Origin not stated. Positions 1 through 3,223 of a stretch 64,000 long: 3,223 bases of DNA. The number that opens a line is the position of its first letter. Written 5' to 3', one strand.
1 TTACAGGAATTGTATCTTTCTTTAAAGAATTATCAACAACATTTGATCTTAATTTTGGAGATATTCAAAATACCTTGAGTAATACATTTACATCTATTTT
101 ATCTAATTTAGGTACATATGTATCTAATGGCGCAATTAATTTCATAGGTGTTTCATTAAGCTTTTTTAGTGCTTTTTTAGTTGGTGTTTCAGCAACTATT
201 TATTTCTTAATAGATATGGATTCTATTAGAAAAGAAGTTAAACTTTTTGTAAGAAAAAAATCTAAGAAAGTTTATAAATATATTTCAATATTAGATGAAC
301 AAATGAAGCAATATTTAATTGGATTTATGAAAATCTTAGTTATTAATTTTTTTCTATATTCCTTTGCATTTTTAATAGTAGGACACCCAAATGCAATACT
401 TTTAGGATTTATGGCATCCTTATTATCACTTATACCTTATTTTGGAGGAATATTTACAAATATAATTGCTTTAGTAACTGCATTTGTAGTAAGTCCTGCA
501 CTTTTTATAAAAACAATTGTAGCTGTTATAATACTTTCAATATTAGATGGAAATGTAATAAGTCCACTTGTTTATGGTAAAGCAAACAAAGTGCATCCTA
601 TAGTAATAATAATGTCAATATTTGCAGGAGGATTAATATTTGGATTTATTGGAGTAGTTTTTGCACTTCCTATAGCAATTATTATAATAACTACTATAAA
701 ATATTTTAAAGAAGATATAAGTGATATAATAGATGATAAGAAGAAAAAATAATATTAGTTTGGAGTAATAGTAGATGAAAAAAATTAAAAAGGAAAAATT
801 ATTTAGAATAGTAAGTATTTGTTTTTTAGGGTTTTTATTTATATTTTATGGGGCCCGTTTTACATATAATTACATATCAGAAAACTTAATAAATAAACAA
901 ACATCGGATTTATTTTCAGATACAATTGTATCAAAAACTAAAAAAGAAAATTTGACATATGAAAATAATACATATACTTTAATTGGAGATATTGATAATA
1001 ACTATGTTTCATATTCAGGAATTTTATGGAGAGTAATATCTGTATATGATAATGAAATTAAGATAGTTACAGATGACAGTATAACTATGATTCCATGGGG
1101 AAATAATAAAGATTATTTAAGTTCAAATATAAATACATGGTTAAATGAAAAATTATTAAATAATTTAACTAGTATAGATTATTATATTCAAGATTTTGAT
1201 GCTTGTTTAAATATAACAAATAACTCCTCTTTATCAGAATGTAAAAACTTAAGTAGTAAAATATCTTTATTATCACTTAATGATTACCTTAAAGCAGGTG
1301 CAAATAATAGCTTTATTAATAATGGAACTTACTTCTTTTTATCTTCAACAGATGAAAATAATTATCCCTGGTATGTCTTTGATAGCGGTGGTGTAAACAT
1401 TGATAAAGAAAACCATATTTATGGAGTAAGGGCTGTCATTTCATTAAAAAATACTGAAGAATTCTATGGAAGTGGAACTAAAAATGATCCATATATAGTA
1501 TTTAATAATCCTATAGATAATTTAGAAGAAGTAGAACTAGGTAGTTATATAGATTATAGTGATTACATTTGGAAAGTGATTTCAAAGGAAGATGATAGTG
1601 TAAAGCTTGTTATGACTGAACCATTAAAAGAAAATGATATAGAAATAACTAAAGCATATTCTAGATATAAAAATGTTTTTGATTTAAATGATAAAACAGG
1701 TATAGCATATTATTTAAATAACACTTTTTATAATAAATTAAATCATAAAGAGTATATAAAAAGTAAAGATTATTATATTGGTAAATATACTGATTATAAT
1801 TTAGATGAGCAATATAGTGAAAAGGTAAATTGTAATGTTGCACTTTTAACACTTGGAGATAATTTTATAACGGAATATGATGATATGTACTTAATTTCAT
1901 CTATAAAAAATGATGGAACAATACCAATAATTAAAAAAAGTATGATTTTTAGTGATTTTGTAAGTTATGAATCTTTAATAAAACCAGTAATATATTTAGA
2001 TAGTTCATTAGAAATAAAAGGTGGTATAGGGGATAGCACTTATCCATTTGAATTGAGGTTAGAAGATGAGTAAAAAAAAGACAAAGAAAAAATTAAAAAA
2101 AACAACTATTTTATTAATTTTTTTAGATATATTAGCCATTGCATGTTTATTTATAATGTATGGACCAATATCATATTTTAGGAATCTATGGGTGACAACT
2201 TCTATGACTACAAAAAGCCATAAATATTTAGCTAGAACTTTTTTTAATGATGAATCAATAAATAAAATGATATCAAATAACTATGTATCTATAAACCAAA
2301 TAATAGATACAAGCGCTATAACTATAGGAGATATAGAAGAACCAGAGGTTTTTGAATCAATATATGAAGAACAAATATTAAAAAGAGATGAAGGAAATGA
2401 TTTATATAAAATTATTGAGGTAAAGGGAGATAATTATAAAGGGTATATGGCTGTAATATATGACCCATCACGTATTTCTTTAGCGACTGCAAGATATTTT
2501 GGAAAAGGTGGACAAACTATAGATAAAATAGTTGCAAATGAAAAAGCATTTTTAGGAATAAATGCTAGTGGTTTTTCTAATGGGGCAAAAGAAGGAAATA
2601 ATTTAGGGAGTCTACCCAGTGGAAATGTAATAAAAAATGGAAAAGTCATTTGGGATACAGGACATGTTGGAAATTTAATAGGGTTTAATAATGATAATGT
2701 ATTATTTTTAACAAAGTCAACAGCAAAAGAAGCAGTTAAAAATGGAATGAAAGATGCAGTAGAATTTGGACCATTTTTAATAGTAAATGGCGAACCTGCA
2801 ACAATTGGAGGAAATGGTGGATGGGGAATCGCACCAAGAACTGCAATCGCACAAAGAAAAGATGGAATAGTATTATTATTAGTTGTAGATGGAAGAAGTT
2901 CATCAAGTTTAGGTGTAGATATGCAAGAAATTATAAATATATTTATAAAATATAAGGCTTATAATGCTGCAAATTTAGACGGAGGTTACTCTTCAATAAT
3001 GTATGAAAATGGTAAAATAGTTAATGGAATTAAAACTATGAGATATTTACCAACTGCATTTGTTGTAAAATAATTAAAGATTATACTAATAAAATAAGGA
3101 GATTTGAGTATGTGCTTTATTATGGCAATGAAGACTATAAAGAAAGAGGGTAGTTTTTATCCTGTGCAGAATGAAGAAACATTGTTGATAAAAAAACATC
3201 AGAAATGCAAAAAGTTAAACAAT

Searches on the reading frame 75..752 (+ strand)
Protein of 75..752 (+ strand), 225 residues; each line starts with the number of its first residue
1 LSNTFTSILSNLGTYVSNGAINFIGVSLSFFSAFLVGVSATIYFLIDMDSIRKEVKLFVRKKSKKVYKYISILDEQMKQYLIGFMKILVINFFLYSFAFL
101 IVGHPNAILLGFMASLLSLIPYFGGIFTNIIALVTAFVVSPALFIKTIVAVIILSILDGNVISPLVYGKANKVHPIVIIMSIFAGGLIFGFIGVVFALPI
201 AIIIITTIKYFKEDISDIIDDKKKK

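Call 6: search_protein_families(library=pfam, proteins=[window:75-752:+], max_evalue=1)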
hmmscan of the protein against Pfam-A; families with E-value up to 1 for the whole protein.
window:75-752:+ (225 aa): 2 families
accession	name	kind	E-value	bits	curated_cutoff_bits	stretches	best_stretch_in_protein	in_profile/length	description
PF01594.21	AI-2E_transport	-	4.9e-34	118.4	34.3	1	5-210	118-325/327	AI-2E family transporter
PF08924.17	Rv2525c_GlyHyd-like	-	0.29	11.6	27.2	1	39-84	85-125/198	Rv2525c-like, glycoside hydrolase-like domain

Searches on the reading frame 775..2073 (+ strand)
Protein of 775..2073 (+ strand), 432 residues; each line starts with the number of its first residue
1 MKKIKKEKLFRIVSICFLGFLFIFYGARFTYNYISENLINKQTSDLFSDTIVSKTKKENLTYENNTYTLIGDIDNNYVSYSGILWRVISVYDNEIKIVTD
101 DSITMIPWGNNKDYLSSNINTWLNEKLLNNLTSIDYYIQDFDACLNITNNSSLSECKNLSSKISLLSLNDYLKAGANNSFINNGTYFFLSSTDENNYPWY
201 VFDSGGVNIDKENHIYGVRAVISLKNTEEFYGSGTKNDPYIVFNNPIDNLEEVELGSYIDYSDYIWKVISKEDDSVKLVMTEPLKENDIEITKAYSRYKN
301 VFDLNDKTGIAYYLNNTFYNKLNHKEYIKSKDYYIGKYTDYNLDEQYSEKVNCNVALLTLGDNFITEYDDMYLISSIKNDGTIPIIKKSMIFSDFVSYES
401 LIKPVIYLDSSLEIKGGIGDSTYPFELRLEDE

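Call 6: search_protein_families(library=pfam, proteins=[window:775-2073:+], max_evalue=1)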
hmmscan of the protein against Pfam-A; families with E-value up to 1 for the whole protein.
window:775-2073:+ (432 aa): 3 families
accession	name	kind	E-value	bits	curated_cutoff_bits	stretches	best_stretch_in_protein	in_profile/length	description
PF19789.6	DUF6273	-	1.1e-05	25.8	23.5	2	110-187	29-108/172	Domain of unknown function (DUF6273)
PF08717.15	CoV_NSP8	-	0.018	15.4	27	1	71-105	140-174/197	Coronavirus replicase NSP8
PF13800.11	Sigma_reg_N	-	0.038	14.7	26.3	1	1-42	4-46/91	Sigma factor regulator N-terminal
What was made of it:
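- Checked: The protein at 775-2073 does hit DUF6273 in two stretches (25.8 bits, above cutoff, call 6).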

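Call 38: search_protein_families(library=ncbifam, proteins=[window:775-2073:+], max_evalue=0.01)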
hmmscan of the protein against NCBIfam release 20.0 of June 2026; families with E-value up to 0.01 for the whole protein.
window:775-2073:+ (432 aa): 0 families

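Call 54: search_protein_families(library=phrogs, proteins=[window:775-2073:+], max_evalue=0.01)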
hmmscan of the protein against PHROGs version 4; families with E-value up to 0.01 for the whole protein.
window:775-2073:+ (432 aa): 0 families

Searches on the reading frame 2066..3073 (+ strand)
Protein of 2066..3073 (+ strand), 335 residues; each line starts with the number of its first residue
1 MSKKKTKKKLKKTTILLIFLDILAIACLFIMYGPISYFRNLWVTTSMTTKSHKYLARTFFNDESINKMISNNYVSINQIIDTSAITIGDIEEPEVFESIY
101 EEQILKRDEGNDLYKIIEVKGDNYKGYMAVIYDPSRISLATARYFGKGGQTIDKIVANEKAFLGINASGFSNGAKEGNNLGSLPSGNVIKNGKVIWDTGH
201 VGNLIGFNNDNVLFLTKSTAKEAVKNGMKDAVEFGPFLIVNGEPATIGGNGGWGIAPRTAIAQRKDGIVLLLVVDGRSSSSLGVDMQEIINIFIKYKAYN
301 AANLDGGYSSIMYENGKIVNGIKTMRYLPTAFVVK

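Call 6: search_protein_families(library=pfam, proteins=[window:2066-3073:+], max_evalue=1)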
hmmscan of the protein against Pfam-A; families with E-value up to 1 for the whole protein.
window:2066-3073:+ (335 aa): 2 families
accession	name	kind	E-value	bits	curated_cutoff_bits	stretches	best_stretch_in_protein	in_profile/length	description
PF09992.14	NAGPA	-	8e-37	127.5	25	1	162-334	4-168/169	Phosphodiester glycosidase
PF24877.1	ILV_EDD_C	-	0.13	12.1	27.7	1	185-279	20-111/191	Dihydroxy-acid/6-phosphogluconate dehydratase C-terminal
